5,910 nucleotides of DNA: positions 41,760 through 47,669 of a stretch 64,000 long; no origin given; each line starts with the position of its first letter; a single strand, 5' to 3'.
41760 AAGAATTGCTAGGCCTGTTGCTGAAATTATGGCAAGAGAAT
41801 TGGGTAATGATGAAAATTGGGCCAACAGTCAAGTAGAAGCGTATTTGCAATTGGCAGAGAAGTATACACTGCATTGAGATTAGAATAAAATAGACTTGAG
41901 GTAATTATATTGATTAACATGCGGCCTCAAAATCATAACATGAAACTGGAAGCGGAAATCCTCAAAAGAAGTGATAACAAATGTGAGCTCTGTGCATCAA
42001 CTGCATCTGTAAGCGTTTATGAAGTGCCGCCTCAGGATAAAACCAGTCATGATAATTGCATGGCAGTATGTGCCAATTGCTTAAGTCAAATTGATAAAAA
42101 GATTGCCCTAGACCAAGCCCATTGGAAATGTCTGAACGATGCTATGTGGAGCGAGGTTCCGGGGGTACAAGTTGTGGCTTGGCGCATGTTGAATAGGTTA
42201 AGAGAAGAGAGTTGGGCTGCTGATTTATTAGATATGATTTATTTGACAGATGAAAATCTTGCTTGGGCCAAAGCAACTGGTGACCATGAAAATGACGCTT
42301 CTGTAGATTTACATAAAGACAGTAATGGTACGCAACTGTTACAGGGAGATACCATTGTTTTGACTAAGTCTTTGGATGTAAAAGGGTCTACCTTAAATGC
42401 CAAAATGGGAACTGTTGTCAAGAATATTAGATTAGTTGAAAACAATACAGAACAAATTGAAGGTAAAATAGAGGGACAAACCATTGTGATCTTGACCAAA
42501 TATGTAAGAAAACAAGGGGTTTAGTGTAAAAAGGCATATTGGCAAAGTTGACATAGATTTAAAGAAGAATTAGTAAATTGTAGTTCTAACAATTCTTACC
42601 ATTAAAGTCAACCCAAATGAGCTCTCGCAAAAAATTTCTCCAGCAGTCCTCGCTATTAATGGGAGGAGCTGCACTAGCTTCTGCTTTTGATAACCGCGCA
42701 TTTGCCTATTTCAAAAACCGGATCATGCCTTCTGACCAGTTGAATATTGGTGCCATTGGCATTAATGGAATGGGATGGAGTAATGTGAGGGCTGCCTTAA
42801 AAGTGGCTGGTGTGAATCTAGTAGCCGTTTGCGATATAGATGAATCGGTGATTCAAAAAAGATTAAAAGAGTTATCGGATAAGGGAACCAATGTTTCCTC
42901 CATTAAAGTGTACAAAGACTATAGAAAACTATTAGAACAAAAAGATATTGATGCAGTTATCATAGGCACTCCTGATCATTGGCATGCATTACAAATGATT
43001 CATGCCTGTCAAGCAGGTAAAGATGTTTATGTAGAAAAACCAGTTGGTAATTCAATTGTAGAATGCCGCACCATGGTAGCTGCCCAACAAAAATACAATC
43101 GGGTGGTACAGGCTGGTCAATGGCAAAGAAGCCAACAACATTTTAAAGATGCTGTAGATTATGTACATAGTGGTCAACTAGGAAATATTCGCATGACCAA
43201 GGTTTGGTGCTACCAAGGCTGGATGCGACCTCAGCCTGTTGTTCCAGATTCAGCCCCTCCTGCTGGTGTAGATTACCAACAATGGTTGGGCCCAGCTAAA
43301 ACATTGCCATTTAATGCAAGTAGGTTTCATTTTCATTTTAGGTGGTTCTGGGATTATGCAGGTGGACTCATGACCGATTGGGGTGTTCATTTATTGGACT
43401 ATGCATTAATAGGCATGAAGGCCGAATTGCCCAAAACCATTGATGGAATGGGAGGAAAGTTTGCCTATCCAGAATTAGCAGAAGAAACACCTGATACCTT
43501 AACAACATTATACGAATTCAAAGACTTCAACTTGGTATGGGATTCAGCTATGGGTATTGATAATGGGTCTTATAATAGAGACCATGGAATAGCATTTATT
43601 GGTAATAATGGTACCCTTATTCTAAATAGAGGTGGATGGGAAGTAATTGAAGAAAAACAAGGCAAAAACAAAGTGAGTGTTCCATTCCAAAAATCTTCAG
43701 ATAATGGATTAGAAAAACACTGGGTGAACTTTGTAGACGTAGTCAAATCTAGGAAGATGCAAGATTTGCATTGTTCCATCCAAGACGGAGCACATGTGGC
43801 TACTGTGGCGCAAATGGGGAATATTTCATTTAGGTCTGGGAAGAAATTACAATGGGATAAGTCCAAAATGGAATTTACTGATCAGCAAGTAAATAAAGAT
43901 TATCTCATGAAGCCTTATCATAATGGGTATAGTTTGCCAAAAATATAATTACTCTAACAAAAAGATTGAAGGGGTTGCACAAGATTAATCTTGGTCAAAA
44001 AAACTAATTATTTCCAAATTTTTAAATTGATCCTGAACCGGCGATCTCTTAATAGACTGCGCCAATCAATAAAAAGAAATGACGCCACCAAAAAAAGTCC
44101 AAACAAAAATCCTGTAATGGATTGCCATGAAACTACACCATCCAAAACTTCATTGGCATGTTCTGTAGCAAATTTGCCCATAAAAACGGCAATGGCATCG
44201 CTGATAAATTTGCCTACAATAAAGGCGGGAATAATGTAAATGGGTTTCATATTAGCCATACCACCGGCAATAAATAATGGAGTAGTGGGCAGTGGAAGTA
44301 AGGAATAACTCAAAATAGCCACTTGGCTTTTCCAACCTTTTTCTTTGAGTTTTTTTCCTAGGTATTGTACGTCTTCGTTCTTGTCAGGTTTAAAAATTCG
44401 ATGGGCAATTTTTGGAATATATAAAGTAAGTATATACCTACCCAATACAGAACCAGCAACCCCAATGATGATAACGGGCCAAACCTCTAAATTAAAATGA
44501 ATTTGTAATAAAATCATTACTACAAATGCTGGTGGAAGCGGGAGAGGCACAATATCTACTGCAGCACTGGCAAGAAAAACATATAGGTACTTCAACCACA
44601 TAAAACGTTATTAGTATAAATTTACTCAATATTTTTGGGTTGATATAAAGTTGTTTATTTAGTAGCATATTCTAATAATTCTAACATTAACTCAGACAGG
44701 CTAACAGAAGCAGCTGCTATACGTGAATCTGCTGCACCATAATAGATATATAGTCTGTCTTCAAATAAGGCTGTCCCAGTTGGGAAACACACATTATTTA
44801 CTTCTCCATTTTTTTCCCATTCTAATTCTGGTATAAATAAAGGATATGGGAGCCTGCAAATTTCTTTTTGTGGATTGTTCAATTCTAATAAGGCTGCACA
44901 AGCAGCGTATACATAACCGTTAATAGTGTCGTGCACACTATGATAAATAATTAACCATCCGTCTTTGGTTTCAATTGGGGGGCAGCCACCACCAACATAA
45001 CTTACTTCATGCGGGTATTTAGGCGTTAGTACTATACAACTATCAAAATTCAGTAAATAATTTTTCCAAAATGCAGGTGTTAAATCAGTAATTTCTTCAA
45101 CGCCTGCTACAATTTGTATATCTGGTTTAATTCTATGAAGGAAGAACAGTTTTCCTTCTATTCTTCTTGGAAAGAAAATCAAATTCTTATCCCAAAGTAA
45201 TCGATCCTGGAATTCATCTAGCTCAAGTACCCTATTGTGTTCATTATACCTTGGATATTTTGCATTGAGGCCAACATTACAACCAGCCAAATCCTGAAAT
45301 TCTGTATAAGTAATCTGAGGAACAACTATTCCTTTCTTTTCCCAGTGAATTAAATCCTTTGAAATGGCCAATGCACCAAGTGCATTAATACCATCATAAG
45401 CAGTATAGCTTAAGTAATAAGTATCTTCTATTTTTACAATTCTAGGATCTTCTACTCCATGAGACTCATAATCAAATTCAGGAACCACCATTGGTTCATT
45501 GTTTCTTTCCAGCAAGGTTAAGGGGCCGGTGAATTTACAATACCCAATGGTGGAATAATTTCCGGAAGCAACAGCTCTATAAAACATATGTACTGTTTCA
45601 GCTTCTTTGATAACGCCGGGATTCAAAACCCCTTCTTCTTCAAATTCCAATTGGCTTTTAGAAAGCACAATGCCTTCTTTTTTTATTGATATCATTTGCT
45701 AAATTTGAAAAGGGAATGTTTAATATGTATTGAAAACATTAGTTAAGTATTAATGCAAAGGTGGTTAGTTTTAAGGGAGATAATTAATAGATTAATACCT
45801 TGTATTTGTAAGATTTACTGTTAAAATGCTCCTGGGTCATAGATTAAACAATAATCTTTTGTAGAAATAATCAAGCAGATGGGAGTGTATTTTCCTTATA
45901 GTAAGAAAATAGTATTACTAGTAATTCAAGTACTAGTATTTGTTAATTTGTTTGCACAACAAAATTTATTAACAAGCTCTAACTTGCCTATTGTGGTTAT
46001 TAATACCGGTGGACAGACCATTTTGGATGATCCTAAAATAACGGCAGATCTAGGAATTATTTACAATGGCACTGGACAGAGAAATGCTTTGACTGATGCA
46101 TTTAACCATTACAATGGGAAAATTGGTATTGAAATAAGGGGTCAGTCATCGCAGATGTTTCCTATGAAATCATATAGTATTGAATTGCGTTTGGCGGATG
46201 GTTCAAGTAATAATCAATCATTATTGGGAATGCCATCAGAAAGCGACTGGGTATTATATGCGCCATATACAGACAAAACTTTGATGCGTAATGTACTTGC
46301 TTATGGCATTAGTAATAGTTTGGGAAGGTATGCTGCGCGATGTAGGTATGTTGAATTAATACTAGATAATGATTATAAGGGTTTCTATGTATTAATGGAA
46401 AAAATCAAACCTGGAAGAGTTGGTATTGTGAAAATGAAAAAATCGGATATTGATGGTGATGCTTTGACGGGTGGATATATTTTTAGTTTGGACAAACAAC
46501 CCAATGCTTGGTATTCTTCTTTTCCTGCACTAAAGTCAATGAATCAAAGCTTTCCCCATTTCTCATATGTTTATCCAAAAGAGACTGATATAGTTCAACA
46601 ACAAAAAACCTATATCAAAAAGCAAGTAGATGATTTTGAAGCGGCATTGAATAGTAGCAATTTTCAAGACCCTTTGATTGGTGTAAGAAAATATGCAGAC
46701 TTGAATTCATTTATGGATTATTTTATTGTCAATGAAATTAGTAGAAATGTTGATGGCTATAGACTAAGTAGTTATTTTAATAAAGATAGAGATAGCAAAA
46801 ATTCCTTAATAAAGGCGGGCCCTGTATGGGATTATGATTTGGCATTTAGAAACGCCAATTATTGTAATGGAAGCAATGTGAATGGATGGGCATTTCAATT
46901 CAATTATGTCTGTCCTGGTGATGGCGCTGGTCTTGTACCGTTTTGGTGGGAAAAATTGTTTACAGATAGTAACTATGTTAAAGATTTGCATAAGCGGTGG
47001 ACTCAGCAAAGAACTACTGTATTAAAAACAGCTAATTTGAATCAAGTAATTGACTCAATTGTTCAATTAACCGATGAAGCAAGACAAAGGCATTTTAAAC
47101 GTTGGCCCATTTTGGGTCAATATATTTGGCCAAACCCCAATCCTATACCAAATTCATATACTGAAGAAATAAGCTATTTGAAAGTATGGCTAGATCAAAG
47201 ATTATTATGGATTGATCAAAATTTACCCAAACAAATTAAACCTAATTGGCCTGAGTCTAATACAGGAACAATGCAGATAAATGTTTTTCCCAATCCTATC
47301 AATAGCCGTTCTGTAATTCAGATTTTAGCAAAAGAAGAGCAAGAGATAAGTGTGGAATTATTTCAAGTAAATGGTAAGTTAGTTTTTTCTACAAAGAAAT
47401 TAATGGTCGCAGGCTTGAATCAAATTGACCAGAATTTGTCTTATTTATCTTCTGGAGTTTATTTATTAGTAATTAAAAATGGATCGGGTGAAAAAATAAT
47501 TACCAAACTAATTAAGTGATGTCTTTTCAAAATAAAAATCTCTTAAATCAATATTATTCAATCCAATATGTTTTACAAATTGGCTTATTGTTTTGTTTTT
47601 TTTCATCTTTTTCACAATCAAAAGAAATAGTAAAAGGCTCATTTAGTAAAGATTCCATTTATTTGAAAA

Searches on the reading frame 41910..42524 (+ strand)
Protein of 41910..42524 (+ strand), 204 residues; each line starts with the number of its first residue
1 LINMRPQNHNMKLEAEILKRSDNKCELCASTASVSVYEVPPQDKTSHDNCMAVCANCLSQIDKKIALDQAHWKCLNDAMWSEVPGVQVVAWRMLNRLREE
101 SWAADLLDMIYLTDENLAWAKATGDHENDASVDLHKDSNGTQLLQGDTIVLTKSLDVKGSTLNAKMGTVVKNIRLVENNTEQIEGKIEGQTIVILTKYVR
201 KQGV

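Call 9: search_protein_families(library=pfam, proteins=[window:41910-42524:+], max_evalue=0.001)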
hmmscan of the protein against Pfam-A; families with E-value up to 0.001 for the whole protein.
window:41910-42524:+ (204 aa): 2 families
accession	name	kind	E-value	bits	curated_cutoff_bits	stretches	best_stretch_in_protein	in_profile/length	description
PF03831.20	YjdM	-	6.5e-25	87.2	23.2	1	135-202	1-69/69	PhnA domain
PF08274.17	Zn_Ribbon_YjdM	-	0.00041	20.7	30.8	0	24-61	4-29/30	PhnA Zinc-Ribbon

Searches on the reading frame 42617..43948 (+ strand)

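Call 9: search_protein_families(library=pfam, proteins=[window:42617-43948:+], max_evalue=0.001)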
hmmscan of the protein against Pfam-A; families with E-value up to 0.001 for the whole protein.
window:42617-43948:+ (443 aa): 3 families
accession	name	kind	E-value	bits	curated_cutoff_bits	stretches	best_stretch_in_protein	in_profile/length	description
PF19051.5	GFO_IDH_MocA_C2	-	1.8e-18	67.4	23.3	2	202-262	37-96/254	Oxidoreductase family, C-terminal alpha/beta domain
PF01408.29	GFO_IDH_MocA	-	2e-17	64.4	24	1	43-167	2-119/120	Oxidoreductase family, NAD-binding Rossmann fold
PF22725.1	GFO_IDH_MocA_C3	-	3e-07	30.9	27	1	241-334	33-123/124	GFO/IDH/MocA C-terminal domain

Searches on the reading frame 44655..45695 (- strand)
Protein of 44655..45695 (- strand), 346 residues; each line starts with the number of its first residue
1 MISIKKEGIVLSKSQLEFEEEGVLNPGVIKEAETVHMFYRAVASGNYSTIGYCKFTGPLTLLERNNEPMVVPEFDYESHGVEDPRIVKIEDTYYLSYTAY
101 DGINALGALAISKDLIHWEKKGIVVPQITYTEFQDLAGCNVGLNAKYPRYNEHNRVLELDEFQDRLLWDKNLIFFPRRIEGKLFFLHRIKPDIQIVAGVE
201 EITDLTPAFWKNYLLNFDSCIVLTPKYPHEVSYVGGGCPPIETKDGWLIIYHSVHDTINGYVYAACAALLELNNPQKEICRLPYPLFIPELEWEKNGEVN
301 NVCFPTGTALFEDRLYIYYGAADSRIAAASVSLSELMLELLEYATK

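Call 43: search_protein_families(library=pfam, proteins=[window:44655-45695:-], max_evalue=0.0001)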
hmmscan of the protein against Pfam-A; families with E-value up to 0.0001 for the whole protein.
window:44655-45695:- (346 aa): 1 family
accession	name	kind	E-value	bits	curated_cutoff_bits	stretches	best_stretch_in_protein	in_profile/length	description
PF04041.19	Glyco_hydro_130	-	2.5e-48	165.1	26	1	22-337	34-315/320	beta-1,4-mannooligosaccharide phosphorylase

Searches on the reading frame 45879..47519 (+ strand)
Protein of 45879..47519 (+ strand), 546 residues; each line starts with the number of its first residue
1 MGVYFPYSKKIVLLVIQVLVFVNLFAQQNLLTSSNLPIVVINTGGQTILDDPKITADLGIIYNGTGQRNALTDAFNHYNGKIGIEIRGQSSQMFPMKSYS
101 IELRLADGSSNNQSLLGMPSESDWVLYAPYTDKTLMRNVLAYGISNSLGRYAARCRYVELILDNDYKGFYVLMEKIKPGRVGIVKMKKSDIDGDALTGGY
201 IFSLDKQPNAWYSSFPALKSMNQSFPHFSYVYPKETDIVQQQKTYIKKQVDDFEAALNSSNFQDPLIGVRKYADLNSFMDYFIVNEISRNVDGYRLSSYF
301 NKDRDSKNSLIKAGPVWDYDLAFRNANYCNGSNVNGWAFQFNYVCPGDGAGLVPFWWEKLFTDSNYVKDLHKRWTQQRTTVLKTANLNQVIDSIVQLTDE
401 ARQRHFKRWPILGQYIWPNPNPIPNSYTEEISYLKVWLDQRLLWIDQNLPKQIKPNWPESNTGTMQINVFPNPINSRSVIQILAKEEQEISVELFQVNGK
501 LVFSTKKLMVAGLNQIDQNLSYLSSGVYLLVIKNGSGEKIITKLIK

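Call 43: search_protein_families(library=pfam, proteins=[window:45879-47519:+], max_evalue=0.0001)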
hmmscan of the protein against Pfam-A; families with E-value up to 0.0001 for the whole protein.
window:45879-47519:+ (546 aa): 2 families
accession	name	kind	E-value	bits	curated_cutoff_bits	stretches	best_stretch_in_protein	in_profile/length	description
PF08757.17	CotH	-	7.4e-52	177.3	23.8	1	84-444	1-321/322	CotH kinase protein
PF18962.6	Por_Secre_tail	-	4.6e-11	43.3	27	1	469-545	1-74/75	Secretion system C-terminal sorting domain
